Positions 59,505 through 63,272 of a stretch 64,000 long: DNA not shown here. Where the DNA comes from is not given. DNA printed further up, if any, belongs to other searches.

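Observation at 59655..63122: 1155-aa protein: DUF4062 in the effector position of a STAND NTPase, plus an unassignable ~280-aa C-terminal domain after the TPR array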

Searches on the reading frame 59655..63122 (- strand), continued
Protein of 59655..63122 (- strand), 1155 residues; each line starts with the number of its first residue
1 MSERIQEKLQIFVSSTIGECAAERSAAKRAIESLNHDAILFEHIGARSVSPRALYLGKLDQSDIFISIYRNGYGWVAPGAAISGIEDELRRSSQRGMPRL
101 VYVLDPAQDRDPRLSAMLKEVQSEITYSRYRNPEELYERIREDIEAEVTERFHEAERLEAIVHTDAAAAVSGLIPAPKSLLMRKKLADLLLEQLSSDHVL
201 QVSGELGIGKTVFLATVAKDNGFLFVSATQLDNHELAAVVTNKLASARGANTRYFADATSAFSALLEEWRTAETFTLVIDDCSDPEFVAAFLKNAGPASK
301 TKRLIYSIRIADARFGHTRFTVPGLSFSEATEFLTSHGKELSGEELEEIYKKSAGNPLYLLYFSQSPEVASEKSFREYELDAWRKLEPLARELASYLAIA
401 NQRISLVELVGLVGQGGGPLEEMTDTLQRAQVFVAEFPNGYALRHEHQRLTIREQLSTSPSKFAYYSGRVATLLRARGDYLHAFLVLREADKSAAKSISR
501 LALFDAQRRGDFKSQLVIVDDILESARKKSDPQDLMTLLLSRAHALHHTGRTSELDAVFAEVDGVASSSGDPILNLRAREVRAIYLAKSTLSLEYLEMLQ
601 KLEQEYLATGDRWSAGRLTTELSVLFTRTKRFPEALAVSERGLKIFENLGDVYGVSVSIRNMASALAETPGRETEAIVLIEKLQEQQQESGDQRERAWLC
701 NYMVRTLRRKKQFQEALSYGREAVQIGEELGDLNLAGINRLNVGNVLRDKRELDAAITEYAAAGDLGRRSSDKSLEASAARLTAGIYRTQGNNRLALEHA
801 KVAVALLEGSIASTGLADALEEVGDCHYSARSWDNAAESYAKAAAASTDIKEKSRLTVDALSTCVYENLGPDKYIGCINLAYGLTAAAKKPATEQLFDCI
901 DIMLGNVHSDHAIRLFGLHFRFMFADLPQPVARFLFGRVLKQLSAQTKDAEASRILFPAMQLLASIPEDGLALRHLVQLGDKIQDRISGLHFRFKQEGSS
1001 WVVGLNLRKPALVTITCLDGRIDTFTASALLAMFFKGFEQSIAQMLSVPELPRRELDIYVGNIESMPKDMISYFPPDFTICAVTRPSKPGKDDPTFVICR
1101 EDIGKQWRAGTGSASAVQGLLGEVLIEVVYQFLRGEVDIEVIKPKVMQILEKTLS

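Call 54: find_homologous_proteins(query=L007:8022-9185:+)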
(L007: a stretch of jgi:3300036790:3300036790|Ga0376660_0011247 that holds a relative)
Query L007:8022-9185:+ (388 aa): 22 proteins with E <= 0.001 among 8000 candidates.
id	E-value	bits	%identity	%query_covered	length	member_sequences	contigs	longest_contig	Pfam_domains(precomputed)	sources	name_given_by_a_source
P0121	1.4e-209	714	100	83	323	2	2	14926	-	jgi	jgi:hypothetical protein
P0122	1.0e-173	596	83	83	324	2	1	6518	-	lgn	-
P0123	6.2e-159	547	72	91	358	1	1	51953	-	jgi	jgi:hypothetical protein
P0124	7.1e-129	448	60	94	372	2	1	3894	-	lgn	-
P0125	1.6e-127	444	54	99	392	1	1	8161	-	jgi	jgi:hypothetical protein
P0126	7.3e-122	425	51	95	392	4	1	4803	-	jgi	jgi:hypothetical protein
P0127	1.5e-120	421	56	94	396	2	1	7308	-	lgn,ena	-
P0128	2.0e-119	417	55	94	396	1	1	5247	-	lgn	-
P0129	4.4e-118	413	54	94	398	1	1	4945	-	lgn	-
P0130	7.8e-117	409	56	90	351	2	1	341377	-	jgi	jgi:hypothetical protein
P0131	6.7e-115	402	49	99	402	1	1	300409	-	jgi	jgi:hypothetical protein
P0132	1.4e-113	398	60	83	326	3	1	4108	-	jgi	jgi:hypothetical protein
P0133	2.0e-111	391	59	83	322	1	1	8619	-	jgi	jgi:hypothetical protein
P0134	1.6e-110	388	55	91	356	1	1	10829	-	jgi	jgi:hypothetical protein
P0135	2.2e-110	387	81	58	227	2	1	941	-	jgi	jgi:hypothetical protein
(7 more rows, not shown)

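Call 61: list_cluster_members(proteins=[P0009, P0019, P0022, P0024, P0027, P0029, P0041, P0116])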
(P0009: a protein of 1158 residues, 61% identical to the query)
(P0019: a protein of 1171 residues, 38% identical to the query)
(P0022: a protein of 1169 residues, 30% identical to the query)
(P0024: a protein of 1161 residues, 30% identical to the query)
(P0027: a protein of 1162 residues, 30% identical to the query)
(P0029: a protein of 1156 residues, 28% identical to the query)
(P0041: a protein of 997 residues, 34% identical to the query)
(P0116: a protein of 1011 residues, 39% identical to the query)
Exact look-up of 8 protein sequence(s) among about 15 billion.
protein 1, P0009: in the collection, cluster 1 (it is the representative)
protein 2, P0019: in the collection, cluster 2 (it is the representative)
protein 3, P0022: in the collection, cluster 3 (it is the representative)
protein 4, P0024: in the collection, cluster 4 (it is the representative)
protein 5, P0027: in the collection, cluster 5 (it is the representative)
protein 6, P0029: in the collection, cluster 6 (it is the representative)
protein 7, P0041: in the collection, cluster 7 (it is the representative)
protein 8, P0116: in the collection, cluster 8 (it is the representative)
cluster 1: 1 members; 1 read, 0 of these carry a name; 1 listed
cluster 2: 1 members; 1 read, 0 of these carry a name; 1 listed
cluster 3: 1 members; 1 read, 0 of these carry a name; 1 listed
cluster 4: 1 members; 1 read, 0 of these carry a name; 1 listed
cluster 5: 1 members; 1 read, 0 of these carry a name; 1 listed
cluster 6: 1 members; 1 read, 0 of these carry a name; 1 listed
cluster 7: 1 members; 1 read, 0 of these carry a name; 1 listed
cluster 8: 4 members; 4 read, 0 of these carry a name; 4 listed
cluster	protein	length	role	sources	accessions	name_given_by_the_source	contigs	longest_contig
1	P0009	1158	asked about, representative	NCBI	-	-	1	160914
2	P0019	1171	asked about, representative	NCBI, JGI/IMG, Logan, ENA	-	-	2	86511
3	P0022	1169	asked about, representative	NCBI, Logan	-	-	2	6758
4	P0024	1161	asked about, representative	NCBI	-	-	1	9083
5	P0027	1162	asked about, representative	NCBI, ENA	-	-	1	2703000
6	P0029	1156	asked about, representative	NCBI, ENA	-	-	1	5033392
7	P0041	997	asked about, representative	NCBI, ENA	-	-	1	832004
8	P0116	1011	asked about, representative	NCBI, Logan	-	-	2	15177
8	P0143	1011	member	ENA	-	-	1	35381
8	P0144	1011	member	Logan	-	-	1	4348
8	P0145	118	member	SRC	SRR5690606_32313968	-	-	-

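Call 63: predict_structure(alignment_id=A5)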
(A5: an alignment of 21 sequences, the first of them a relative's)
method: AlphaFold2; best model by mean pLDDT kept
length: 392 residues; sequences in the alignment: 21
mean_pLDDT: 72.2   pTM: 0.51
mean pLDDT of the five models: 72.2, 69.9, 67.1, 61.6, 56.3
residues with pLDDT >= 90: 58; 70-90: 196; 50-70: 68; < 50: 70
segments of 3 or more residues with pLDDT < 50: 1-41, 133-141, 228-245
pLDDT, mean of each block of 10 residues (from residue 1): 34 31 37 41 76 88 81 89 93 73 84 87 69 45 71 78 75 88 64 87 87 79 63 40 50 74 80 88 92 90 81 69 65 61 89 89 74 85 77 34
secondary structure, 60 per line:
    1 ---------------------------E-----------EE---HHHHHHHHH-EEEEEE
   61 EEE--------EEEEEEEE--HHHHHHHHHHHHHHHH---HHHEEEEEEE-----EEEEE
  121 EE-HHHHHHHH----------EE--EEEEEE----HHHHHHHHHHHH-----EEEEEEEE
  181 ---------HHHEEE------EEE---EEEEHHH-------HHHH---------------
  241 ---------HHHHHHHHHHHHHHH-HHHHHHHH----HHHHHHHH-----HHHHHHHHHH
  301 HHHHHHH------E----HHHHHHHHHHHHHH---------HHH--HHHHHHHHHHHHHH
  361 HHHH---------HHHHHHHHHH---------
elements in order: H45-53 E55-63 E72-79 H82-97 E104-110 E116-122 H124-131 E146-151 H156-167 E173-180 E193-195 E202-204 E208-211 H222-225 H250-264 H266-273 H278-285 H291-307 H319-332 H347-364 H374-383

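Call 66: find_related_loci(query=A1, collection=genome_contigs, flank=6000)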
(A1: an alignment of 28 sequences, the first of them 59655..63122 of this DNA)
Query A1 (1155 aa) in genome_contigs; peptide patterns used: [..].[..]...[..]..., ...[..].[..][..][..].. (x = any residue, [..] = any of these).
98 stretches matched a pattern; 31 encode a relative of the query (tblastn E <= 1e-3); 31 distinct loci.
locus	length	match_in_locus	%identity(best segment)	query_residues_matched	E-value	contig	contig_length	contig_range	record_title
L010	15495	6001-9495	38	6-1155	0e+0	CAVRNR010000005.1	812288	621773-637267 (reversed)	MAG: Bryobacterales bacterium isolate MFD01231.bin.1.36 genome assembly, contig: contig_18928, whole genome shotgun sequ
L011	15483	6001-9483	36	7-1155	0e+0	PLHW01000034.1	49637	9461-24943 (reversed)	MAG: Acidobacteriaceae bacterium isolate bog_205 73.20110800_S1M.45_contig_8822, whole genome shotgun sequence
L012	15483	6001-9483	30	7-1155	7e-150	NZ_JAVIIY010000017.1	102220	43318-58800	Mesorhizobium dulcispinae strain VK23D VK23D_NODE_17_length_102220_cov_27_670651_pilon, whole genome shotgun sequence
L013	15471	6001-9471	31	6-1155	1e-140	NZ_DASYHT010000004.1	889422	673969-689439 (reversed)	MAG: Brevundimonas sp. isolate SMAG_U4247 k141_11130, whole genome shotgun sequence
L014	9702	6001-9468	29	7-1152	3e-136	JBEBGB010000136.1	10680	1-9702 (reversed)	MAG: Vicinamibacterales bacterium isolate ASF_11 NODE_3954_length_10680_cov_6.764484, whole genome shotgun sequence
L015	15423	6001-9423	31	5-1150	4e-135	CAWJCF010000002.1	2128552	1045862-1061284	MAG: uncultured Acidobacteriaceae bacterium isolate MFD04540.bin.1.68 genome assembly, contig: contig_5962, whole genome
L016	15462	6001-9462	30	1-1152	3e-127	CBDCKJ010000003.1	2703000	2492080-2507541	MAG: Longimicrobiales bacterium isolate e5e6e237-df96-4168-887b-12d3b9a40ed9 genome assembly, contig: contig_3, whole ge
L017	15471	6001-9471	28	7-1154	4e-124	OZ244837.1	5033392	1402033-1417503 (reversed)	MAG: Longimicrobiales bacterium isolate 48aeeb49-8e18-4534-9786-cea19b553b3a genome assembly, chromosome: 1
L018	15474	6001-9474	28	7-1154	6e-121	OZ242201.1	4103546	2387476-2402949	MAG: Longimicrobiales bacterium isolate 71266a4e-d954-4cdc-a494-fc6a34cb9123 genome assembly, chromosome: 1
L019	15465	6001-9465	28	7-1152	1e-112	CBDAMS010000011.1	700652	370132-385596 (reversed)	MAG: Candidatus Acidiferrales bacterium isolate a70a2755-dd1d-4f16-90d9-e3fc57cd5574 genome assembly, contig: contig_11,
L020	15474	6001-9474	28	7-1154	5e-117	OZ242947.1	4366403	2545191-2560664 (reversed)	MAG: Longimicrobiales bacterium isolate 6a20f8b5-db70-4629-8ce6-c1477a6cfa53 genome assembly, chromosome: 1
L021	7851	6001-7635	35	6-554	3e-88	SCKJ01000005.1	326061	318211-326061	Candidatus Neomarinimicrobiota bacterium strain TS1B10-1 T1B10-1_9, whole genome shotgun sequence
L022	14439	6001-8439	32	5-825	2e-87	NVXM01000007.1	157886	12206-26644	MAG: Sphingopyxis sp. isolate NORP11 Contig_source1382A_216, whole genome shotgun sequence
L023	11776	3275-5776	31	5-846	2e-86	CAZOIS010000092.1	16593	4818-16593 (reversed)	MAG TPA_asm: uncultured Lentisphaeraceae bacterium isolate SRP220891_co1_81 genome assembly, contig: NODE_6604_length_16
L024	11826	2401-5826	28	7-1154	1e-85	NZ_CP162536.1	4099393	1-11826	Sphingomonas albertensis strain LMG 32139 chromosome, complete genome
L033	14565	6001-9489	38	5-1155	0e+0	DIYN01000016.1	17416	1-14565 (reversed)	MAG TPA_asm: Verrucomicrobia bacterium UBA6053 UBA6053_contig_240, whole genome shotgun sequence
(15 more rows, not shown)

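Call 67: fold_search(model_id=the predicted structure, library=pdb)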
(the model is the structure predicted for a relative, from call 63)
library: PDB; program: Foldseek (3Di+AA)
matches with E <= 10: 185; with E <= 0.001: 0
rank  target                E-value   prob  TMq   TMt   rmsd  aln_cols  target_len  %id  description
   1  8dar_G                3.1e-02  0.06  0.11  0.10  24.9       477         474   12  Saccharomyces cerevisiae Ufd1/Npl4/Cdc48 complex unbound but in the presence of SUMO-ubiquitin(K48polyUb)-mEOS and ATP (released 2022-11-30)
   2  5jju_A                2.3e-01  0.12  0.09  0.11  15.1       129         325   15  Crystal structure of Rv2837c complexed with 5'-pApA and 5'-AMP (released 2016-05-04)
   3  1odi_A                4.7e-01  0.03  0.09  0.13  20.1       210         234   12  Purine nucleoside phosphorylase from Thermus Thermophilus (released 2003-02-27)
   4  9bhy_B                8.3e-01  0.12  0.09  0.07   7.9        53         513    6  Structure of FbsH, an NRPS adenylation domain in the fimsbactin biosynthetic pathway bound to 2,3-dihydroxybenzoic aci (released 2024-11-20)
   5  1bqn_B                8.3e-01  0.05  0.10  0.10  16.1       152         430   15  TYR 188 LEU HIV-1 RT/HBY 097 (released 1999-01-06)
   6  6f4x_F                8.8e-01  0.02  0.08  0.13  21.4       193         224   10  Crystal structure of H. pylori purine nucleoside phosphorylase in complex with PO4 and formycin A (released 2018-02-14)
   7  1amu_A                9.9e-01  0.13  0.09  0.07   7.3        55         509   16  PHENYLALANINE ACTIVATING DOMAIN OF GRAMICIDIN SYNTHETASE 1 IN A COMPLEX WITH AMP AND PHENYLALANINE (released 1998-07-01)
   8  2nc8_MODEL_1_A        9.9e-01  0.05  0.09  0.16  15.3       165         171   12  NMR structure of the Mycobacterium tuberculosis LppM (Rv2171) protein folded domain (released 2016-09-14)
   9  2knr_MODEL_1_A        1.1e+00  0.16  0.10  0.25   7.0        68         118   13  Solution structure of protein Atu0922 from A. tumefaciens. Northeast Structural Genomics Consortium target AtT (released 2009-11-03)
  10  4r0m_B                1.2e+00  0.09  0.08  0.06   7.5        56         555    7  Structure of McyG A-PCP complexed with phenylalanyl-adenylate (released 2015-04-15)
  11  3ups                  1.2e+00  0.08  0.10  0.28  14.8       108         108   12  Crystal structure of iojap-like protein from Zymomonas mobilis (released 2011-12-28)
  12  6g83_B                1.5e+00  0.06  0.09  0.08  14.3       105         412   10  Crystal structure of M. tuberculosis DprE1 in complex with sPBTZ169 (sulfonylPBTZ) (released 2018-08-01)
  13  8rdz_A                1.5e+00  0.03  0.09  0.14  16.8       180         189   10  Crystal Structure of Human ADP-ribose Pyrophosphatase NUDT5 In complex with Ibrutinib (released 2024-05-01)
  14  3c5i_A                1.6e+00  0.02  0.10  0.11  20.5       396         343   10  Crystal structure of Plasmodium knowlesi choline kinase, PKH_134520 (released 2008-02-19)
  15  6n1r_A                1.6e+00  0.02  0.10  0.09  29.7       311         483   12  Tetrahedral oligomeric complex of GyrA N-terminal fragment, solved by cryoEM in tetrahedral symmetry (released 2018-12-05)
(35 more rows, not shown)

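Call 80: search_protein_families(library=pfam, alignment_id=A7, max_evalue=0.00001)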
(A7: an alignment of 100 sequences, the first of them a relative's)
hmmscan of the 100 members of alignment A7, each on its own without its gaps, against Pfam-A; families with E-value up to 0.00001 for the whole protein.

A. member 1, L010:3955-4665:- (237 aa): 0 families

B. families by the number of members that match (of 100 scanned): 86 families (the first 25 are shown)
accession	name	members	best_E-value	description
PF16289.11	PIN_12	3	6.9e-25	PIN domain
PF13175.12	AAA_15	2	1.6e-41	AAA ATPase domain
PF13289.12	SIR2_2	2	3.4e-35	SIR2-like domain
PF20469.4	OLD-like_TOPRIM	2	2.5e-19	Overcoming lysogenization defect protein-like, TOPRIM domain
PF08867.16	FRG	2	7.5e-19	FRG domain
PF13304.12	AAA_21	2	1.4e-12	AAA domain, putative AbiEii toxin, Type IV TA system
PF13245.12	AAA_19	2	4.4e-12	AAA domain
PF01443.25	Viral_helicase1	2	2.5e-10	Viral superfamily 1 RNA helicase core domain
PF00171.27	Aldedh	1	1.5e-148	Aldehyde dehydrogenase family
PF11843.13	DUF3363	1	9.4e-141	Protein of unknown function (DUF3363)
PF02384.22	N6_Mtase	1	1.3e-99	N-6 DNA Methylase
PF08751.17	TrwC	1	7.4e-83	TrwC relaxase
PF06707.17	DUF1194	1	5e-81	Protein of unknown function (DUF1194)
PF18733.6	HEPN_LA2681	1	1.3e-68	LA2681-like HEPN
PF05272.17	VapE-like_dom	1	1.6e-67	Virulence-associated protein E-like domain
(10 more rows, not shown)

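Call 81: search_protein_families(library=padloc, alignment_id=A7, max_evalue=0.00001)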
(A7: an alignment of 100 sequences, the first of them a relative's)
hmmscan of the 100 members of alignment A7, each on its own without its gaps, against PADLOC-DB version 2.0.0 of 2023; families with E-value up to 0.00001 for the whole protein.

A. member 1, L010:3955-4665:- (237 aa): 0 families

B. families by the number of members that match (of 100 scanned): 412 families (the first 25 are shown)
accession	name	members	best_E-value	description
PDLC00102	GajA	2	1.3e-217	AAA ATPase domain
PDLC00093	GajA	2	9.4e-200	AAA ATPase domain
PDLC00095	GajA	2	6.3e-192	AAA ATPase domain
PDLC00098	GajA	2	1.3e-155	AAA ATPase domain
PDLC00063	GajA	2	2.2e-140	AAA ATPase domain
PDLC00068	GajA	2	1.2e-124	AAA ATPase domain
PDLC00065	GajA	2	1.7e-114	AAA ATPase domain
PDLC00079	GajA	2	3.4e-92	AAA ATPase domain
PDLC00088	GajA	2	2.8e-77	AAA ATPase domain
PDLC00082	GajA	2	8.8e-55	AAA ATPase domain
PDLC04927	PDC-S15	2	3e-45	-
PDLC02979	AriA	2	8.1e-45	-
PDLC04938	PDC-S15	2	2.7e-43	-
PDLC00076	GajA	2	4.7e-43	AAA ATPase domain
PDLC00096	GajA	2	1.1e-35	AAA ATPase domain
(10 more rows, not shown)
